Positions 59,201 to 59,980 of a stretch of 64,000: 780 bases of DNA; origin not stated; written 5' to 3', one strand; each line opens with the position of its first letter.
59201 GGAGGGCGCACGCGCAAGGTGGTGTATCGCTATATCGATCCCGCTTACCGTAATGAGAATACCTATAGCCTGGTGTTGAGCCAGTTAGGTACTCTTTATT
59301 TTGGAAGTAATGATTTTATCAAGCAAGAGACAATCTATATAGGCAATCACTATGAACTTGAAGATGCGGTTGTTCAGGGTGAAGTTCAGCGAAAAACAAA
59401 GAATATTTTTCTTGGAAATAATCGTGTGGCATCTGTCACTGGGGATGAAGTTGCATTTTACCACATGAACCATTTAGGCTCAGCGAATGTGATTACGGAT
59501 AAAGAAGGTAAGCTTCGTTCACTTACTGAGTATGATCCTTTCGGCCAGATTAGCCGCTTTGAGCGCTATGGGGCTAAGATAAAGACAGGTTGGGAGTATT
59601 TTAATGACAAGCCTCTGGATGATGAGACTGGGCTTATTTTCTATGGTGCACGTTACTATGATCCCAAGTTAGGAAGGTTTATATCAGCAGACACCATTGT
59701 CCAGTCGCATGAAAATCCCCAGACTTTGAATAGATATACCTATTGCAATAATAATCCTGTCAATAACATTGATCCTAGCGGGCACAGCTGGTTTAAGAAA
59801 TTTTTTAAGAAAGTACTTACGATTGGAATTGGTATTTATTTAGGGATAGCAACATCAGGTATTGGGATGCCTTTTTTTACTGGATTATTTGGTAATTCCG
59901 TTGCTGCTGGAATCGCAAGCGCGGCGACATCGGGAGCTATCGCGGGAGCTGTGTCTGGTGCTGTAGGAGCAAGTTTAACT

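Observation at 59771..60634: Paralog 3: third distinct C-terminal payload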

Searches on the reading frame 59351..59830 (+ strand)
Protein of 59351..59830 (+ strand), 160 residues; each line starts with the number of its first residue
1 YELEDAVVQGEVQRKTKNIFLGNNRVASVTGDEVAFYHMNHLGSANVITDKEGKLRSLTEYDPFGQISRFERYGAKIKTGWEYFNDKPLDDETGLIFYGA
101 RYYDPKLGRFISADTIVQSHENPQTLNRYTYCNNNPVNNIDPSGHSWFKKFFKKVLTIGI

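Call 70: search_solved_structures(query=window:59351-59830:+, max_evalue=0.01, show_alignments=4)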
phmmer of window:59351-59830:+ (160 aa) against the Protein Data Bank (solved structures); distinct sequences matched with E-value up to 0.01: 23.
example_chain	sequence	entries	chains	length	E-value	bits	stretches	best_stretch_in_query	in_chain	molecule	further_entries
5kis_B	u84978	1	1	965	8.9e-12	48.7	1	8-143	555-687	RHS2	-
6sup_A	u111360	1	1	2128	9.7e-12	48.5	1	22-149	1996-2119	TcdB2,TccC3,Cell division control protein 42 homolog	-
9on3_A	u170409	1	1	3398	4.5e-11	46.4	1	14-148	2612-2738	SGS4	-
6suq_A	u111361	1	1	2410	5.1e-11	46.2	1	22-144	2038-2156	TcdB2,TccC3,Genome polyprotein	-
6suf_F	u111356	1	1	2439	6.6e-11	45.9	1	22-144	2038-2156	TcdB2,TccC3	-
6h6e_F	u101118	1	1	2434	6.8e-11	45.8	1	22-144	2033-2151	TcdB2,TccC3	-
6h6g_A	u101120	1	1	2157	7.9e-11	45.6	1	22-144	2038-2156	TcdB2,TccC3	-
4o9x_A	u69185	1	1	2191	8.2e-11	45.5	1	22-144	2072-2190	TcdB2, TccC3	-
8fjp_A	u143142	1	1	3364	9.9e-11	45.3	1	39-145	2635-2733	salivary gland surface protein 1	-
6sue_F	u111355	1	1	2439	4.9e-10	43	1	22-144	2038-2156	TcdB2,TccC3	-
6h6f_F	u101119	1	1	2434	5e-10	43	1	22-144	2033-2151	TcdB2,TccC3,TccC3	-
6l7i_G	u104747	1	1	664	7.8e-10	42.4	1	22-144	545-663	TccC2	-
9c4k_Q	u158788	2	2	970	1.5e-09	41.4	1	24-145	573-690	Toxin subunit YenC2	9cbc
4igl_B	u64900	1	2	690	1.7e-09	41.3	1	24-144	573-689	YenC2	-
8h8a_A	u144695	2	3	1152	1.3e-07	35.1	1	33-144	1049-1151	Putative Rhs-family protein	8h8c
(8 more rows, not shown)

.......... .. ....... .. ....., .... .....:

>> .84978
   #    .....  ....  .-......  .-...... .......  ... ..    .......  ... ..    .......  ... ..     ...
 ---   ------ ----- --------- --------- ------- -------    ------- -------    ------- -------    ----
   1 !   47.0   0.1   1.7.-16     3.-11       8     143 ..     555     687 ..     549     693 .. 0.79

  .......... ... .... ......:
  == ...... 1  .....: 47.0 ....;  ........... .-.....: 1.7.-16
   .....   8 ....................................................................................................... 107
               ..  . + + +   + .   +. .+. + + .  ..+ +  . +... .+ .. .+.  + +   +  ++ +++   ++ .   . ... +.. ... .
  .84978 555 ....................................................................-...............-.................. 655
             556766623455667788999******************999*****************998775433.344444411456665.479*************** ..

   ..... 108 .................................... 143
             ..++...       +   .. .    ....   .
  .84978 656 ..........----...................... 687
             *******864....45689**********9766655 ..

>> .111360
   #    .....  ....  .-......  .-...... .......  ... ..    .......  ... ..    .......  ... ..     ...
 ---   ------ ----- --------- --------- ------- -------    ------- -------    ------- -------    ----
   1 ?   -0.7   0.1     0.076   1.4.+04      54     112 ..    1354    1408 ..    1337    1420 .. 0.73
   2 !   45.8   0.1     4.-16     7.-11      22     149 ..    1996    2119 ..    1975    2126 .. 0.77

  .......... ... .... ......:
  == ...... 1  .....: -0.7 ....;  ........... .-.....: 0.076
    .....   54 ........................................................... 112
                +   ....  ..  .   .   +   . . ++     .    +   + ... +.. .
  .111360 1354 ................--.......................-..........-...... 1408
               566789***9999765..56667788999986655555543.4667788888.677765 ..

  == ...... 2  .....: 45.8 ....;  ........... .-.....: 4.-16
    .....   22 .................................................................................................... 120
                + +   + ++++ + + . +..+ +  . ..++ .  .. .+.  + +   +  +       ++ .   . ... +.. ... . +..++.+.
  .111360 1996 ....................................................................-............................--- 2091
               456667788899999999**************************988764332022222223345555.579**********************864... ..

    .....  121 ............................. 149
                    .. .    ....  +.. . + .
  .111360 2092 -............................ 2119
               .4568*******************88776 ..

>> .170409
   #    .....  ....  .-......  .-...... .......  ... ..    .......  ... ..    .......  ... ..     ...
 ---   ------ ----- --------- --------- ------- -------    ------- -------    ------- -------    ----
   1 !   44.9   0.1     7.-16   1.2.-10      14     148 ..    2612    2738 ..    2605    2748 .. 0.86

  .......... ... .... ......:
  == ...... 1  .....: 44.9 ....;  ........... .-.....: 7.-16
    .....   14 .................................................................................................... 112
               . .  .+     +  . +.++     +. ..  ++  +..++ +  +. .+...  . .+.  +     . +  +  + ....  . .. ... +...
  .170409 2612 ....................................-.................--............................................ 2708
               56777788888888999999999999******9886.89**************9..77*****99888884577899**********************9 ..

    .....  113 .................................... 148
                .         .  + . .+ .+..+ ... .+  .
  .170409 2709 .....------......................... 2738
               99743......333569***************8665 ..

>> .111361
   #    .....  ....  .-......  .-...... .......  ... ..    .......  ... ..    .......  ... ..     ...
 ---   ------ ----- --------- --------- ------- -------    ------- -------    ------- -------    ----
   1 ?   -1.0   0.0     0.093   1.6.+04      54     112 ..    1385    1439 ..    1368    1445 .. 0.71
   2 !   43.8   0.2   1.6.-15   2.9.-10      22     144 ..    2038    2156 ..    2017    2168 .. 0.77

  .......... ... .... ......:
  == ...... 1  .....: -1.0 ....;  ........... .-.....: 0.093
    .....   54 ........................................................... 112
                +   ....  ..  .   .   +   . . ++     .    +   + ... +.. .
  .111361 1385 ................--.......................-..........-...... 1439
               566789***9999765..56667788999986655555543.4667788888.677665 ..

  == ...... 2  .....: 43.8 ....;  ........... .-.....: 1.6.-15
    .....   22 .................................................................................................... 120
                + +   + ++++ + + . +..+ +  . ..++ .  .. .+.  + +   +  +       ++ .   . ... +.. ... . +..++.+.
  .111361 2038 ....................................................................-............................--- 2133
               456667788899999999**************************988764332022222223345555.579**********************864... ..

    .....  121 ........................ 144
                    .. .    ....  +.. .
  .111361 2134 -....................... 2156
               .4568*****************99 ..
